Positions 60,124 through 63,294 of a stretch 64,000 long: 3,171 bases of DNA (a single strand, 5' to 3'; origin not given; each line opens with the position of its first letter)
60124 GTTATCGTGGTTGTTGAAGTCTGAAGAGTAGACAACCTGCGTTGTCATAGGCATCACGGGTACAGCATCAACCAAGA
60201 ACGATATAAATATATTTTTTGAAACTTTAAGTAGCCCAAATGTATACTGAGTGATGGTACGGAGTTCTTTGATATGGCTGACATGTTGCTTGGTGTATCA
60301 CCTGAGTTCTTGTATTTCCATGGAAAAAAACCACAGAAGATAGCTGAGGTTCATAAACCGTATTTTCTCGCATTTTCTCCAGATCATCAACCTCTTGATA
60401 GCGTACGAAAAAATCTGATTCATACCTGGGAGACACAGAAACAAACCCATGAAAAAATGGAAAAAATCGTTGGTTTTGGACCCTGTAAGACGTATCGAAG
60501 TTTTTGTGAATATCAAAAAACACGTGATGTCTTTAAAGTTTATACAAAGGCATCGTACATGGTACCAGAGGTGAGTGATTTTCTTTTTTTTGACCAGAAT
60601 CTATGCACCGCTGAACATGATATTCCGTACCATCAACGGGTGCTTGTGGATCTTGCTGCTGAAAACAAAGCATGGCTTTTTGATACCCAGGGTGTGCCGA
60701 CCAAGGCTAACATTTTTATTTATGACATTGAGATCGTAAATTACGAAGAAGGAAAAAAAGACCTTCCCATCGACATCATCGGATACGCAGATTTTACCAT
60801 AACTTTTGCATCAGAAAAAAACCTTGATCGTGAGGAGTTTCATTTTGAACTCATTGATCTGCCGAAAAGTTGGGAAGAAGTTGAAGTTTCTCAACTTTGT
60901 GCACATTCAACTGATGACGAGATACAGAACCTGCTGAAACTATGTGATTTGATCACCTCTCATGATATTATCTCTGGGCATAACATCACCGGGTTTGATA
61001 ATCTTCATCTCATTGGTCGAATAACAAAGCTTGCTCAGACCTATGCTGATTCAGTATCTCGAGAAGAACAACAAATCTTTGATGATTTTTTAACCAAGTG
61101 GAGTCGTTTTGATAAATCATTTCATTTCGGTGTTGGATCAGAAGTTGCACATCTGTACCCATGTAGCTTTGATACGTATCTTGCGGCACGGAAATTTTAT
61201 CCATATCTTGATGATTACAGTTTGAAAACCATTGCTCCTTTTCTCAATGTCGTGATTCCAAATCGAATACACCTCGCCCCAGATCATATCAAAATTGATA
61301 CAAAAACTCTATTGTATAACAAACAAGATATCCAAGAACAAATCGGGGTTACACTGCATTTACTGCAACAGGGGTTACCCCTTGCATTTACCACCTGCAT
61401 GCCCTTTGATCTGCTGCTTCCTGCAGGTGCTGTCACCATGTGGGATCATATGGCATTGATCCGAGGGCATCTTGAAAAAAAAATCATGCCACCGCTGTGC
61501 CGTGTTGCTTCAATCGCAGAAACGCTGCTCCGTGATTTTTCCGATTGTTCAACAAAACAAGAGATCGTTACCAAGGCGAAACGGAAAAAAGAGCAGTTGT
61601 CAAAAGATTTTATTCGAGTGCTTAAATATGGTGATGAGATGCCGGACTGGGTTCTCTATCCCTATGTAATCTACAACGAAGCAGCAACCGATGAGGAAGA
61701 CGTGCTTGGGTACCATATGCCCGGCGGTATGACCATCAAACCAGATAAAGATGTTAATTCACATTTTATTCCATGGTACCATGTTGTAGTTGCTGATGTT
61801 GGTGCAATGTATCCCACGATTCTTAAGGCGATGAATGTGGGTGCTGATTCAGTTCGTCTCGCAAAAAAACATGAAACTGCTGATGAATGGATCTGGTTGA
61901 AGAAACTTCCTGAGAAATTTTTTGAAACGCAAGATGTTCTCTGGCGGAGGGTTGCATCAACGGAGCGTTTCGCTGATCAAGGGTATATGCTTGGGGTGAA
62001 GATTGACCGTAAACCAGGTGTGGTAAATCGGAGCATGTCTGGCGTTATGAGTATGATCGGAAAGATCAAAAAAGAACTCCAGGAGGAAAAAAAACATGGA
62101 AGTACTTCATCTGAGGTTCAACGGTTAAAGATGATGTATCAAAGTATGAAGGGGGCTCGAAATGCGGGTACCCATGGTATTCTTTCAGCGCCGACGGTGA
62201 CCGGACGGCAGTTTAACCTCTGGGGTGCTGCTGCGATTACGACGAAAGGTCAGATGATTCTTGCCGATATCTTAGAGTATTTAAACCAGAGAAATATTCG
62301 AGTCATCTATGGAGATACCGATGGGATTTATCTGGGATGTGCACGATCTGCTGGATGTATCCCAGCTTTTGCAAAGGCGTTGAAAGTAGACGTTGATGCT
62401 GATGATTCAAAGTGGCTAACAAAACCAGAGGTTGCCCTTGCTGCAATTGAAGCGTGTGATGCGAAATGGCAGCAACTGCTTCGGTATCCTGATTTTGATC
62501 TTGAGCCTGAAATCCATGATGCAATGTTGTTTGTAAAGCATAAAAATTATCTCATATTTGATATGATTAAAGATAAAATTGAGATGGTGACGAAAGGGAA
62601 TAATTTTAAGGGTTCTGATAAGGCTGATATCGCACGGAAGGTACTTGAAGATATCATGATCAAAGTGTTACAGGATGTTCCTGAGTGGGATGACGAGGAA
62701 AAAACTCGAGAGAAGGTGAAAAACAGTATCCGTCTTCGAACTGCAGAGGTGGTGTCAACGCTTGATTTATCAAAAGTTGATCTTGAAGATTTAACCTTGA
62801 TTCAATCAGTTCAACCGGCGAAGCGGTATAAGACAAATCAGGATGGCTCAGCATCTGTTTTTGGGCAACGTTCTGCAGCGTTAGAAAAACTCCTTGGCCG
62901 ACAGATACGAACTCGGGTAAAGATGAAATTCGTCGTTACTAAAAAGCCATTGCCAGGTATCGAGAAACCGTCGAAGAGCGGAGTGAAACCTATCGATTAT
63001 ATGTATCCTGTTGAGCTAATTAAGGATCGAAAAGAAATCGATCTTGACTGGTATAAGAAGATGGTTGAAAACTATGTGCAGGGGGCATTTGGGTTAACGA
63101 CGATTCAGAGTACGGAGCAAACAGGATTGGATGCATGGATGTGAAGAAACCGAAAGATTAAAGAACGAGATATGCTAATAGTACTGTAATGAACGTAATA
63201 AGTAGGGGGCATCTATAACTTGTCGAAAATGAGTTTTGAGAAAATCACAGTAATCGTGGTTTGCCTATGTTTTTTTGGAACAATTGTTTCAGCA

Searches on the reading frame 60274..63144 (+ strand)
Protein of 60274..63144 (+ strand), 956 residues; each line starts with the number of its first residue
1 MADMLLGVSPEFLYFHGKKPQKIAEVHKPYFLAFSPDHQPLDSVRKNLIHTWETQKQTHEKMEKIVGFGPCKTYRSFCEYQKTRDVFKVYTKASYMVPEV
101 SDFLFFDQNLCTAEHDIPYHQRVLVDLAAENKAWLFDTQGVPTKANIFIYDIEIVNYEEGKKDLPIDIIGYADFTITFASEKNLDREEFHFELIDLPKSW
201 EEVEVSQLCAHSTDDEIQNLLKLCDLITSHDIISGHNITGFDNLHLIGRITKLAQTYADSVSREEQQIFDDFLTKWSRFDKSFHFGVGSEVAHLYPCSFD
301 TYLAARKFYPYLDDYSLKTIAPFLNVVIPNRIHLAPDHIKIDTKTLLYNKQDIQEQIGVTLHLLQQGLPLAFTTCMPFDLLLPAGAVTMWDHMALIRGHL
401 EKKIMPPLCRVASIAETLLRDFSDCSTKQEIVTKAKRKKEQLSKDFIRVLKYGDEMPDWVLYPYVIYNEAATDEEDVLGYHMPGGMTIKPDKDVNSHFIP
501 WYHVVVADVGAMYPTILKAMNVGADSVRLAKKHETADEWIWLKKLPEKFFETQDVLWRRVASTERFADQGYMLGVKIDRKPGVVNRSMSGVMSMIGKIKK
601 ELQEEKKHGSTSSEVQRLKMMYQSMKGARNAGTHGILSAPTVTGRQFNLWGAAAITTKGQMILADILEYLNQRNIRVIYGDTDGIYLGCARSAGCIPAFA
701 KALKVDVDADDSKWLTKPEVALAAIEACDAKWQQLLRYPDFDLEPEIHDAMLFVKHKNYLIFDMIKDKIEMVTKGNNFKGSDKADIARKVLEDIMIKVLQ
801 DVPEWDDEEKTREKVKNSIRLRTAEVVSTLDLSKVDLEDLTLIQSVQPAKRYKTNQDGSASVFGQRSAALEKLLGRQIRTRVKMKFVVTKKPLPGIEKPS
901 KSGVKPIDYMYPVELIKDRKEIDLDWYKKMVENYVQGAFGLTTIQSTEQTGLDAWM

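Call 8: search_protein_families(library=ncbifam, proteins=[window:60274-63144:+], max_evalue=0.00001)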
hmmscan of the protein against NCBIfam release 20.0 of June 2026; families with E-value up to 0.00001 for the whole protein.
window:60274-63144:+ (956 aa): 2 families
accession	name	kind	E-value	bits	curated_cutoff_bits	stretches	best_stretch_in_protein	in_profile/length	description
NF004421.0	PRK05762.1-2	equivalog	6.6e-10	37.9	570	1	634-802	511-672/795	DNA polymerase II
NF004417.0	PRK05761.1-3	equivalog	7.1e-09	34.2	780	0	748-846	678-768/858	DNA-directed DNA polymerase I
